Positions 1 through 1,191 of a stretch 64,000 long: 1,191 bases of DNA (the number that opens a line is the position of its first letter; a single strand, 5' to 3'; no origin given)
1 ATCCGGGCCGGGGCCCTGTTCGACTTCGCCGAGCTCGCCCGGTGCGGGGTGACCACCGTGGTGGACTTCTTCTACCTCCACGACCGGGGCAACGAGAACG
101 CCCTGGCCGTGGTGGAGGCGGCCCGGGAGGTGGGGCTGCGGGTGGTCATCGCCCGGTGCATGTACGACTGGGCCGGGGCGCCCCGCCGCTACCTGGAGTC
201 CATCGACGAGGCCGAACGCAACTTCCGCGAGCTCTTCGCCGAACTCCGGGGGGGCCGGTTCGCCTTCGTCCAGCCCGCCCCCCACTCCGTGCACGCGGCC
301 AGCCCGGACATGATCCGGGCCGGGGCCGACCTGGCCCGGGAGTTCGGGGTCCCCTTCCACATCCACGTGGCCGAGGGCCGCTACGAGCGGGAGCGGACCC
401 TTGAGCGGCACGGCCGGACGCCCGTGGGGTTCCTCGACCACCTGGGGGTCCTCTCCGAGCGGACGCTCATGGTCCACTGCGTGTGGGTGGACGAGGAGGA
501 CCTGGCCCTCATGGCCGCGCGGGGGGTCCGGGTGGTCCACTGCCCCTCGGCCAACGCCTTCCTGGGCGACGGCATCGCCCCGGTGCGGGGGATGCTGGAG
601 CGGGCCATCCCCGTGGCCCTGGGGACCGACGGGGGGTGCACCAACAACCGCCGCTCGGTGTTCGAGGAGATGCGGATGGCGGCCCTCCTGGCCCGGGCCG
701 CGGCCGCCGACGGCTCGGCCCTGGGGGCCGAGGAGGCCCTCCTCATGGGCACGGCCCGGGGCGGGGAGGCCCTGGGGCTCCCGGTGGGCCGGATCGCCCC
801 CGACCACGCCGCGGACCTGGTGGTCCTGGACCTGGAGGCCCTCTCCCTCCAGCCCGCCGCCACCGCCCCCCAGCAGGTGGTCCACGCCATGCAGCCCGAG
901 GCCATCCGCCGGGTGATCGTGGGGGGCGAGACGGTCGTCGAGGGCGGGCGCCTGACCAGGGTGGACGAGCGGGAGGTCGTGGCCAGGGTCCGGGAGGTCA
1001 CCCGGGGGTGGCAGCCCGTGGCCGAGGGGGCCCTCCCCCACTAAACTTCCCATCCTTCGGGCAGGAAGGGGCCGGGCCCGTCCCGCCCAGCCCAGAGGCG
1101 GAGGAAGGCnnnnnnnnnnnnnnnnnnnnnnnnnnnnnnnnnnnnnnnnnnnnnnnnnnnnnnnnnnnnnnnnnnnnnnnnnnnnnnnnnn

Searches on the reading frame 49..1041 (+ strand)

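Call 41: search_protein_families(library=pfam, proteins=[window:49-1041:+], max_evalue=0.0001)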
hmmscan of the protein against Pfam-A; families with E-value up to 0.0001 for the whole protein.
window:49-1041:+ (331 aa): 2 families
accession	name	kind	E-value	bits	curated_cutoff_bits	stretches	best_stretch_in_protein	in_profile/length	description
PF01979.26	Amidohydro_1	-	6.2e-49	167.5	25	1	2-296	51-345/345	Amidohydrolase family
PF07969.17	Amidohydro_3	-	4.9e-15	56.4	29.7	1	54-297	227-472/472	Amidohydrolase family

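Call 57: search_protein_families(library=ncbifam, proteins=[window:49-1041:+], max_evalue=1e-10)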
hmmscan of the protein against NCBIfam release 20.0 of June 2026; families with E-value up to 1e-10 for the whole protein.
window:49-1041:+ (331 aa): 24 families
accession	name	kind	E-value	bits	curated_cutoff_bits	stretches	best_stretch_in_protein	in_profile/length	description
NF005557.0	PRK07228.1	equivalog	3.2e-63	214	522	1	2-318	116-434/445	5'-deoxyadenosine deaminase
NF006549.0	PRK09045.1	equivalog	7.4e-61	206.1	540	1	20-316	139-434/444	TRZ/ATZ family hydrolase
NF004701.0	PRK06038.1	equivalog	3.4e-59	200.7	609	1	21-317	129-422/432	N-ethylammeline chlorohydrolase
NF006055.0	PRK08203.1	equivalog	1.6e-57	195.1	532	1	2-319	123-448/455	8-oxoguanine deaminase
NF006252.0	PRK08393.1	equivalog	6.1e-57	193.5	617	1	2-318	114-420/424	N-ethylammeline chlorohydrolase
NF006681.0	PRK09229.1-2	equivalog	1.2e-53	182.5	362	1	1-316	113-446/451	formimidoylglutamate deiminase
NF004995.0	PRK06380.1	subfamily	2e-45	155.5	567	1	2-311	113-413/418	metal-dependent hydrolase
NF009059.0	PRK12393.1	equivalog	3.9e-43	147.8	543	1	2-319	124-453/460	amidohydrolase family protein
NF012037.0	PRK15493.1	equivalog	2.7e-40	138.5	779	1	20-322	134-434/435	bifunctional S-methyl-5'-thioadenosine deaminase/S-adenosylhomocysteine deaminase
TIGR02022.1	hutF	equivalog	2.2e-39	135.4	413.05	1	2-308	115-442/455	formimidoylglutamate deiminase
TIGR02967.1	guan_deamin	equivalog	1.2e-38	133.2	375.4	1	2-272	105-372/401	guanine deaminase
NF005211.0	PRK06687.1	equivalog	1.7e-38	132.5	703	1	74-305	183-417/419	TRZ/ATZ family protein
NF005540.0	PRK07203.1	equivalog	6.9e-36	123.8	444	1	2-319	123-436/444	putative aminohydrolase SsnA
TIGR03314.1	Se_ssnA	subfamily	3.3e-34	118.5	455.5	1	19-318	139-434/441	putative selenium metabolism protein SsnA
NF006684.0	PRK09229.1-5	equivalog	1.6e-33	116.2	525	1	2-306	115-440/456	formimidoylglutamate deiminase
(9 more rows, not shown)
